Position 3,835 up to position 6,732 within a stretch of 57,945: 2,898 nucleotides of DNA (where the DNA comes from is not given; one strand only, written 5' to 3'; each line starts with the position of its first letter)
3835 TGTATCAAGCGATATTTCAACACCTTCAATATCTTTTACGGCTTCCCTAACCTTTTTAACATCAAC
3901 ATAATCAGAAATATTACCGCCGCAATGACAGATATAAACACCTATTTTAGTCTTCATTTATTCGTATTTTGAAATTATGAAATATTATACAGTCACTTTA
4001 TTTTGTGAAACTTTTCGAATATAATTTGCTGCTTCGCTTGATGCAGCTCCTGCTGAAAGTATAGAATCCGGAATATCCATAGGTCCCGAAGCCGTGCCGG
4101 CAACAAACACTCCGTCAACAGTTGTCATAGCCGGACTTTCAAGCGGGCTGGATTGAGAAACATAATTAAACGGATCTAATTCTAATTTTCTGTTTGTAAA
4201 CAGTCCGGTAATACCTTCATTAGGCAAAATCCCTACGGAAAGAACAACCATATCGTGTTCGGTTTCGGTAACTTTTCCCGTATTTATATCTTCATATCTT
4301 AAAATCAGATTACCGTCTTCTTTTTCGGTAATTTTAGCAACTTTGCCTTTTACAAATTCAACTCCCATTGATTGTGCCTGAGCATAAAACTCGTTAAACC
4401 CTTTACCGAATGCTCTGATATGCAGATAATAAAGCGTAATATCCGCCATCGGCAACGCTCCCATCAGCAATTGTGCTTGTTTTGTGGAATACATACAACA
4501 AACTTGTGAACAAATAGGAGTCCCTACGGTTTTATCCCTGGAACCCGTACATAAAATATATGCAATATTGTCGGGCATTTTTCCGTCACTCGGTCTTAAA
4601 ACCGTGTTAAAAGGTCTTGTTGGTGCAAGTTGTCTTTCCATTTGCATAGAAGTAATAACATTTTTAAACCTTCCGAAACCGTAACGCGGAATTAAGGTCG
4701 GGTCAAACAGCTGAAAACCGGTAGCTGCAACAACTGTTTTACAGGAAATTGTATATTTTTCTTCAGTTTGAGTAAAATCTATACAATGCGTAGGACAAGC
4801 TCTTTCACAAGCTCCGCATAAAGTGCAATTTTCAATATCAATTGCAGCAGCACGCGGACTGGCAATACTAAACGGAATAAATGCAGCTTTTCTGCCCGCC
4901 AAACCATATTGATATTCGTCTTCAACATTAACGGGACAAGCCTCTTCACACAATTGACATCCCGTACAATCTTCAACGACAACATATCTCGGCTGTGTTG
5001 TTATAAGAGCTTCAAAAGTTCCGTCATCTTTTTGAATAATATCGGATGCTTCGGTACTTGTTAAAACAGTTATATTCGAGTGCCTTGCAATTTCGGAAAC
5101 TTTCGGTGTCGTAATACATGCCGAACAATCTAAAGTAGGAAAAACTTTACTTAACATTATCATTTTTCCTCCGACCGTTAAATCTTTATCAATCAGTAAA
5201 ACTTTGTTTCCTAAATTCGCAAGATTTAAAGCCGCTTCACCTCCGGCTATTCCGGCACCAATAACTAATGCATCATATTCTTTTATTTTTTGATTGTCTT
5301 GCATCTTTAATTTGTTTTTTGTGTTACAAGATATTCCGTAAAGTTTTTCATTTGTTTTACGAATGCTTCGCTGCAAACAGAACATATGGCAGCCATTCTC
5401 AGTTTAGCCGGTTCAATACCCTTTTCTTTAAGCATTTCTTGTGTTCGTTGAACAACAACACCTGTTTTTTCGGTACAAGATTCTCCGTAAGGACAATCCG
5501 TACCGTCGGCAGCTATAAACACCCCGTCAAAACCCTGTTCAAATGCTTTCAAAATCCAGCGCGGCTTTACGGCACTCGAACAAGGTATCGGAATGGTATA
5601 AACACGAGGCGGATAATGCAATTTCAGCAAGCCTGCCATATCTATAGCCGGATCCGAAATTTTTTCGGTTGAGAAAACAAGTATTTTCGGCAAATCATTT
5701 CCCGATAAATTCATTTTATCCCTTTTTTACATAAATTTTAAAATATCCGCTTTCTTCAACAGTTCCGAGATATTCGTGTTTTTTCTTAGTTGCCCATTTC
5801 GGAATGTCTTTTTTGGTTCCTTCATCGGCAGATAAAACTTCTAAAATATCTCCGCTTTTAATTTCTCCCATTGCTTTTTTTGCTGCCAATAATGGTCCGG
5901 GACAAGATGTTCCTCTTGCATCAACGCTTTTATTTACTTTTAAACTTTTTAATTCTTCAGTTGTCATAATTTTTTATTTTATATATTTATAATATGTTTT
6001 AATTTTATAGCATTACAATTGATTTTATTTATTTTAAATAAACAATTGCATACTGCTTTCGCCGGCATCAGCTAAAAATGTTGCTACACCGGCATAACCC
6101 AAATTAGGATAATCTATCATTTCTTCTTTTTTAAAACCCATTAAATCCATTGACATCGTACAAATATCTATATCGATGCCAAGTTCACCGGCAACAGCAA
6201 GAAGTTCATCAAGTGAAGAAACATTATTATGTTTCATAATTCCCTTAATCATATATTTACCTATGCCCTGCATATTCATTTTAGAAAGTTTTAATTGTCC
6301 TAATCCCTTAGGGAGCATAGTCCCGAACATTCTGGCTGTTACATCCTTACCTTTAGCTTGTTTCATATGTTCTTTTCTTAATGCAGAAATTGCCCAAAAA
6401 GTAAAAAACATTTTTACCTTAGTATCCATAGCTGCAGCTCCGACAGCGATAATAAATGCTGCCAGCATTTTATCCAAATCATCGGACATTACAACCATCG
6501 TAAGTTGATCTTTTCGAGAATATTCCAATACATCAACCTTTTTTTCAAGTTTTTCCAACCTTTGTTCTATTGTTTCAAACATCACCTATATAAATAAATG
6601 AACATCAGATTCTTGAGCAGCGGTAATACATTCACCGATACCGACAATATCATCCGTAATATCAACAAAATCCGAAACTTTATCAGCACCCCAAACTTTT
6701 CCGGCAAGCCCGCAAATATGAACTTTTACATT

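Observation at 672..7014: Hdr/Qmo-like electron-transfer module wired to a TusA/DsrE sulfur relay, with no HdrB, Apr/Sat or Dsr partner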

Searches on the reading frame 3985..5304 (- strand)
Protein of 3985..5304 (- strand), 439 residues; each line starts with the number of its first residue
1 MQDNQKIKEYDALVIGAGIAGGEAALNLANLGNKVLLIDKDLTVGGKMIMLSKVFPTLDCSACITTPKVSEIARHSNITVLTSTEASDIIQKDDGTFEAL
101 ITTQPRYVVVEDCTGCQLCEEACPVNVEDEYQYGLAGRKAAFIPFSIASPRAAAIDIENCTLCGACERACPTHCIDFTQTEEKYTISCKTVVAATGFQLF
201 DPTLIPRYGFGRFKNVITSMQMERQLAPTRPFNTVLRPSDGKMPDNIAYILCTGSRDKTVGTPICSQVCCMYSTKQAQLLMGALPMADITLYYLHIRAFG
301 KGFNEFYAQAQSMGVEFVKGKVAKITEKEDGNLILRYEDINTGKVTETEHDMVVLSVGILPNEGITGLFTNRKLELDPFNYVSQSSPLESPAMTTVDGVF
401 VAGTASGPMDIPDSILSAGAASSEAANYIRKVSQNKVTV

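Call 3: search_protein_families(library=pfam, proteins=[window:3985-5304:-], max_evalue=0.01)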
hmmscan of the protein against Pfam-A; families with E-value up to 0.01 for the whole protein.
window:3985-5304:- (439 aa): 23 families
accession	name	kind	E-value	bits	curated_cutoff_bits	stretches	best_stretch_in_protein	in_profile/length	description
PF07992.20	Pyr_redox_2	-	9.6e-17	61.8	26.1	2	10-93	1-82/291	Pyridine nucleotide-disulphide oxidoreductase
PF13183.11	Fer4_8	-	3.1e-08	34.5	27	1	110-173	2-67/68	4Fe-4S dicluster domain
PF00037.32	Fer4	-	4.1e-08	33.2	21.1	2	155-175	3-23/24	4Fe-4S binding domain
PF01266.30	DAO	-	2.2e-07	31.1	27.9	1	11-45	1-35/353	FAD dependent oxidoreductase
PF12838.12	Fer4_7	-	3e-07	31.2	27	2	159-181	1-23/52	4Fe-4S dicluster domain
PF12797.12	Fer4_2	-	1e-06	28.8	24.5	2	154-172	4-22/22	4Fe-4S binding domain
PF13187.11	Fer4_9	-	2.3e-06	28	27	1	112-175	1-52/52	4Fe-4S dicluster domain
PF00070.33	Pyr_redox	-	3.1e-06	28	22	1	12-40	2-30/82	Pyridine nucleotide-disulphide oxidoreductase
PF01134.28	GIDA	-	7.6e-06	25.7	22.1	1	12-49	2-29/391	Glucose inhibited division protein A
PF12831.13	FAD_oxidored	-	1.8e-05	24.6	27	1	11-48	1-38/416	FAD dependent oxidoreductase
PF14697.11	Fer4_21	-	4.7e-05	23.9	35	1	98-125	24-53/59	4Fe-4S dicluster domain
PF01946.23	Thi4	-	7.5e-05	22.5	26.2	1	1-55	9-64/235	Thi4 family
PF00890.30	FAD_binding_2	-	0.00012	21.9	20.4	1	11-46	1-36/414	FAD binding domain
PF13450.12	NAD_binding_8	-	0.00017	22.3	21.9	1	14-48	1-35/68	NAD(P)-binding Rossmann-like domain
PF13738.12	Pyr_redox_3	-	0.00018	21.3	30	0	4-93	159-242/305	Pyridine nucleotide-disulphide oxidoreductase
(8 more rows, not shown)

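Call 4: search_protein_families(library=ncbifam, proteins=[window:3985-5304:-], max_evalue=0.01)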
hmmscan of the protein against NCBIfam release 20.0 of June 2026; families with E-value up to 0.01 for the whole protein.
window:3985-5304:- (439 aa): 114 families (the best 25 are shown)
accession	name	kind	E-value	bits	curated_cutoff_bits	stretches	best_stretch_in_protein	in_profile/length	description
NF040770.1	hetero_SS_HdrA2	exception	3.4e-139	465.3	1100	1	9-431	139-562/777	CoB-CoM heterodisulfide reductase HdrA2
NF041891.1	hdrA_Methbact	equivalog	2.6e-101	340.1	1300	1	11-431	135-558/762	ferredoxin:CoB-CoM heterodisulfide reductase subunit HdrA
NF041778.1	hetero_SS_HdrA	equivalog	7.4e-101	338.2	1400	1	10-431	143-572/771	ferredoxin:CoB-CoM heterodisulfide reductase subunit HdrA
TIGR01292.1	TRX_reduct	equivalog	1.5e-08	33.8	343.45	1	321-406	199-275/300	thioredoxin-disulfide reductase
TIGR01350.1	lipoamide_DH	equivalog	2.1e-08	33.4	408.8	1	9-46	1-37/461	dihydrolipoyl dehydrogenase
NF003585.0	PRK05249.1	equivalog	2.5e-08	33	465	1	6-51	3-48/464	Si-specific NAD(P)(+) transhydrogenase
NF038196.1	ferrodoxin_EFR1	subfamily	2.6e-08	34.2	75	2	153-190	180-216/242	EFR1 family ferrodoxin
NF053717.1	VnlPnlRedVprA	equivalog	3.6e-08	32.7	600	1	6-47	3-44/481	vinyl phenol reductase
NF009409.0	PRK12770.1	subfamily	6.2e-08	32.1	343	1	310-437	241-358/360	putative glutamate synthase subunit beta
TIGR01372.1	soxA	subfamily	7.3e-08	30.7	1164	1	10-88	169-246/996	sarcosine oxidase subunit alpha family protein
TIGR02032.1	GG-red-SF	subfamily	8.9e-08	32.2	158.8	1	10-44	1-35/297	geranylgeranyl reductase family protein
TIGR01971.1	NuoI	subfamily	1e-07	31.5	113.05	1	109-186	40-109/121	NADH-quinone oxidoreductase, chain I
NF045637.1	carotdesatCrtDProt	equivalog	6e-07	28.3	580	1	13-54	2-43/485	1-hydroxycarotenoid 3,4-desaturase CrtD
NF004943.0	PRK06292.2-1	equivalog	7.5e-07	28.3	432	1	8-47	2-41/456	dihydrolipoyl dehydrogenase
NF004538.0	PRK05888.1-4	equivalog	3.6e-06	26.7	135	1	154-182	96-124/162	NADH-quinone oxidoreductase subunit NuoI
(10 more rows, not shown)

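Call 42: search_solved_structures(query=window:3985-5304:-, max_evalue=1e-10, show_alignments=1)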
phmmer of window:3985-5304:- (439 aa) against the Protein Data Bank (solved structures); distinct sequences matched with E-value up to 1e-10: 6.
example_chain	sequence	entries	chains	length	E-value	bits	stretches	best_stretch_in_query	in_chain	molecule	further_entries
8rvv_A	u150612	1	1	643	1.4e-112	379.6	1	11-426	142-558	H(2):CoB-CoM heterodisulfide,ferredoxin reductase subunit A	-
8rvu_a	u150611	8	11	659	1.6e-112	379.4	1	11-426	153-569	H(2):CoB-CoM heterodisulfide,ferredoxin reductase subunit A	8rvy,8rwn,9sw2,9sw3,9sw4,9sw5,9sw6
5odc_A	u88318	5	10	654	4.7e-106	358.1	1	11-429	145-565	Heterodisulfide reductase, subunit A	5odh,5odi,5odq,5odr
9sfi_A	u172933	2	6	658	4.9e-106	358.1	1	11-426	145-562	CoB--CoM heterodisulfide reductase iron-sulfur subunit A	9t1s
7bkb_A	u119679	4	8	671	1.1e-92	314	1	9-426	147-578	CoB--CoM heterodisulfide reductase iron-sulfur subunit A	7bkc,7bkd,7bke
6tjr_A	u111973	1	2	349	9.5e-43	149.6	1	182-432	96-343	Fumarate reductase/succinate dehydrogenase flavoprotein domain protein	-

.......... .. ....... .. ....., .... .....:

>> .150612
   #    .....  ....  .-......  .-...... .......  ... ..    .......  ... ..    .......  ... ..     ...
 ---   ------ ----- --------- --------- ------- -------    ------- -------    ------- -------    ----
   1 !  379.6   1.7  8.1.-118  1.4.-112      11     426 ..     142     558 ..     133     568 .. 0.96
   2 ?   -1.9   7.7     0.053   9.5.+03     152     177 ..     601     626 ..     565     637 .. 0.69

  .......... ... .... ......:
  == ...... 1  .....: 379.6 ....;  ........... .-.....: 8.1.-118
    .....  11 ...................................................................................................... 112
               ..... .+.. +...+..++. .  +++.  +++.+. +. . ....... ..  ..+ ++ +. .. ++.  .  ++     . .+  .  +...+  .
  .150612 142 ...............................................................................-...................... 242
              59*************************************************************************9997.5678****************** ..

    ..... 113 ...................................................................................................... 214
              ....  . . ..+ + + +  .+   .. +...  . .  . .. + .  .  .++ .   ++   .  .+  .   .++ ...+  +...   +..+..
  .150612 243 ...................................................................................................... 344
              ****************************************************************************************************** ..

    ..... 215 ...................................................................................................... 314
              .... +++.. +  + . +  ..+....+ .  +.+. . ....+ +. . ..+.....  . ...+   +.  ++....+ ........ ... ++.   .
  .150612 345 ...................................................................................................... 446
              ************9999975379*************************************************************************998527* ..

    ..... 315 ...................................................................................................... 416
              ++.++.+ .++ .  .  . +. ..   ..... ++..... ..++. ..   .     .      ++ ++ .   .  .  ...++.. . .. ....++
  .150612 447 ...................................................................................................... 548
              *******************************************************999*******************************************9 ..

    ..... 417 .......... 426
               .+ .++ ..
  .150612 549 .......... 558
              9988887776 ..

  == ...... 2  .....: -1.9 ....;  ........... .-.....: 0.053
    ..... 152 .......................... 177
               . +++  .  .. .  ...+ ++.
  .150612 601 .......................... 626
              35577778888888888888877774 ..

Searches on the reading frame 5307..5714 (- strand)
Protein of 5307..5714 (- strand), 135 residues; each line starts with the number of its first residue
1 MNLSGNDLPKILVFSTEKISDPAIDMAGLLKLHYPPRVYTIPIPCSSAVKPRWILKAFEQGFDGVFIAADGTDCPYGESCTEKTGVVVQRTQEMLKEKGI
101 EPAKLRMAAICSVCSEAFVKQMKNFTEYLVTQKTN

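Call 3: search_protein_families(library=pfam, proteins=[window:5307-5714:-], max_evalue=0.01)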
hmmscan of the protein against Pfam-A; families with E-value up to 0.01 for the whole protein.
window:5307-5714:- (135 aa): 1 family
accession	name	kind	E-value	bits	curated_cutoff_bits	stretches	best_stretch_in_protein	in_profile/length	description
PF02662.21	FlpD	-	7.3e-30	104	22.3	1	11-129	1-119/123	Methyl-viologen-reducing hydrogenase, delta subunit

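Call 4: search_protein_families(library=ncbifam, proteins=[window:5307-5714:-], max_evalue=0.01)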
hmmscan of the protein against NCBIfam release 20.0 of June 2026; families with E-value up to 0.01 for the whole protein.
window:5307-5714:- (135 aa): 4 families
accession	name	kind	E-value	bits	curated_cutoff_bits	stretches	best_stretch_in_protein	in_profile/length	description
NF040770.1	hetero_SS_HdrA2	exception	4.6e-19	68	1100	1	6-129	645-768/777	CoB-CoM heterodisulfide reductase HdrA2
NF045873.1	F420_non_VhuD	exception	3.3e-13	49.9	215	1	10-129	3-122/132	F420-non-reducing hydrogenase iron-sulfur subunit VhuD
NF041891.1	hdrA_Methbact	equivalog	3.6e-10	38.7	1300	1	10-130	645-759/762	ferredoxin:CoB-CoM heterodisulfide reductase subunit HdrA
NF041778.1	hetero_SS_HdrA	equivalog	6.4e-05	21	1400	1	10-81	655-726/771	ferredoxin:CoB-CoM heterodisulfide reductase subunit HdrA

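Call 61: search_solved_structures(query=window:5307-5714:-, max_evalue=0.001, show_alignments=2)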
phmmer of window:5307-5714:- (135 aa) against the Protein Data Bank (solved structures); distinct sequences matched with E-value up to 0.001: 6.
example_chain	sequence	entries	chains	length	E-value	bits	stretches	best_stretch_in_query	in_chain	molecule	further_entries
5odc_D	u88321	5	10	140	2.7e-14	56.8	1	9-126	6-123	Methyl-viologen reducing hydrogenase subunit D | Methyl-viologen reducing hydrogenase, subunit D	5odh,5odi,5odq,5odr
8rvu_F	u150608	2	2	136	6.5e-13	52.3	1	9-128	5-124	Methyl viologen-reducing hydrogenase, subunit D-related protein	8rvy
8rvv_F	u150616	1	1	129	6.8e-13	52.3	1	9-128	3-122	Methyl viologen-reducing hydrogenase, subunit D-related protein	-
7bkb_F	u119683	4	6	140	2.5e-09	40.7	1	9-112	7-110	F420-non-reducing hydrogenase subunit D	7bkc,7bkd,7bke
9sfi_K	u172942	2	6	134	2.6e-09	40.7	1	9-127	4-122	F420-non-reducing hydrogenase subunit delta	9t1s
9sw2_D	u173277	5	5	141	5.5e-09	39.6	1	8-106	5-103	F420-non-reducing hydrogenase iron-sulfur subunit D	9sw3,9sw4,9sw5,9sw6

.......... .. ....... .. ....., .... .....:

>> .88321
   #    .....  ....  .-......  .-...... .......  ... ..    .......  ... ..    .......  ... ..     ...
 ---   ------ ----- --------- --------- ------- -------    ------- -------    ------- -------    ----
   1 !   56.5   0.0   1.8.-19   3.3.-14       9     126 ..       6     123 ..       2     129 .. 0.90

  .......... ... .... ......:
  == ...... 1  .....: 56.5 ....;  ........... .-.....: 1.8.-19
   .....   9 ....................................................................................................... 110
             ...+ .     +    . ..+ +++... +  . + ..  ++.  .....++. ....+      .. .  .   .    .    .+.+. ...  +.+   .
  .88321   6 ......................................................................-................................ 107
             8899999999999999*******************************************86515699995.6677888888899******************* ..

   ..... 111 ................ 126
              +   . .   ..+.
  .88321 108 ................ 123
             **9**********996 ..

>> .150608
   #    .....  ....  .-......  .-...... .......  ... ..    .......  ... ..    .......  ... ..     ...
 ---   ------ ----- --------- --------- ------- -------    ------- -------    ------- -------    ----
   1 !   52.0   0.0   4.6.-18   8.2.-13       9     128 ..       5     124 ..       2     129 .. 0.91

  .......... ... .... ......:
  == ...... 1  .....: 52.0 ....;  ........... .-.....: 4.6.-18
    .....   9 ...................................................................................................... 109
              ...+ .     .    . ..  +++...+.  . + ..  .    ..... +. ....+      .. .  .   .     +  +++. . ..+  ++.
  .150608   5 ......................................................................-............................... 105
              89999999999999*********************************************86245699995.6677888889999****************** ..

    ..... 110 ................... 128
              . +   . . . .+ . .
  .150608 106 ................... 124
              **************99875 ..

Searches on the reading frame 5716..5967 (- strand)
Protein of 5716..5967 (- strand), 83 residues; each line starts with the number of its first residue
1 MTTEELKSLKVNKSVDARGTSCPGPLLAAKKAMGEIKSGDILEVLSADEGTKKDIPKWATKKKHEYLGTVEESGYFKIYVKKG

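Call 3: search_protein_families(library=pfam, proteins=[window:5716-5967:-], max_evalue=0.01)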
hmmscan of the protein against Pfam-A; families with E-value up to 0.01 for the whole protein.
window:5716-5967:- (83 aa): 1 family
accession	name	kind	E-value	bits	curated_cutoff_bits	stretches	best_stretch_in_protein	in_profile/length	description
PF01206.22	TusA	-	3e-24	85.1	28.6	1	14-82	2-70/70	Sulfurtransferase TusA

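Call 4: search_protein_families(library=ncbifam, proteins=[window:5716-5967:-], max_evalue=0.01)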
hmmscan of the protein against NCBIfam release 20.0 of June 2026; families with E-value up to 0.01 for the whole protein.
window:5716-5967:- (83 aa): 4 families
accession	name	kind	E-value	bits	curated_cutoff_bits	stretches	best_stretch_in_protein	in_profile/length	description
NF001423.0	PRK00299.1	equivalog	8e-13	48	78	1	9-83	6-80/82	sulfurtransferase TusA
TIGR03527.1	selenium_YedF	equivalog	1.1e-08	35.2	110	1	15-82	1-68/194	sulfurtransferase-like selenium metabolism protein YedF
NF008242.0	PRK11018.1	equivalog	1.2e-08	34.4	79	1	8-74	4-69/78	sulfurtransferase-like selenium metabolism protein YedF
NF041048.1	TusA_like_YeeD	exception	1.7e-06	27.6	147.5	1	14-65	3-54/72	thiosulfate utilization sulfurtransferase TsuB/YeeD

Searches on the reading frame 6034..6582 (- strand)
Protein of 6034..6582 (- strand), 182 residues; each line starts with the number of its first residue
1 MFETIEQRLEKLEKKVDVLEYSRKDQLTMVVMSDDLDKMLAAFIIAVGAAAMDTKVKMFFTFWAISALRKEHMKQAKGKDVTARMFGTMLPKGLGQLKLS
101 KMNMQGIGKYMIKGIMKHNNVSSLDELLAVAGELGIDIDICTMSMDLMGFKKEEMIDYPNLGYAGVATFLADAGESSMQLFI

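Call 3: search_protein_families(library=pfam, proteins=[window:6034-6582:-], max_evalue=0.01)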
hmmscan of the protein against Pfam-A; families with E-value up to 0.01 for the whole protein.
window:6034-6582:- (182 aa): 2 families
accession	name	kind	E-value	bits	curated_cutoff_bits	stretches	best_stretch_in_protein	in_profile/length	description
PF13686.11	DrsE_2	-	1.9e-48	164.8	25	1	24-181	2-156/156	DsrE/DsrF/DrsH-like family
PF02635.20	DsrE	-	5e-05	23.9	22.7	0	117-160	53-94/116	DsrE/DsrF-like family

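Call 4: search_protein_families(library=ncbifam, proteins=[window:6034-6582:-], max_evalue=0.01)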
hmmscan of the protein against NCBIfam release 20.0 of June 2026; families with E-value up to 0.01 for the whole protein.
window:6034-6582:- (182 aa): 1 family
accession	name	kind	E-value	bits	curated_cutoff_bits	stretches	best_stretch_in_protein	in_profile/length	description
NF047629.1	SulfCarrDsrE2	equivalog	1.4e-18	67.6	210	1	25-182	4-159/159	sulfur carrier protein DsrE2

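Call 22: search_solved_structures(query=window:6034-6582:-, max_evalue=1)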
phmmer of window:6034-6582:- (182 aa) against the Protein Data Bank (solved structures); distinct sequences matched with E-value up to 1: 3.
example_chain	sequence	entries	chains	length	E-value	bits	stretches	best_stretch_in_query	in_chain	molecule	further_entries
3pnx_A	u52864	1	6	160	2.4e-25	93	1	26-182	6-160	Putative sulfurtransferase dsrE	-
2qs7_A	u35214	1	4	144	2e-12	51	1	22-182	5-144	Uncharacterized protein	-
6iqe_A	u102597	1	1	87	0.49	14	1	66-110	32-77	Prohibitin-2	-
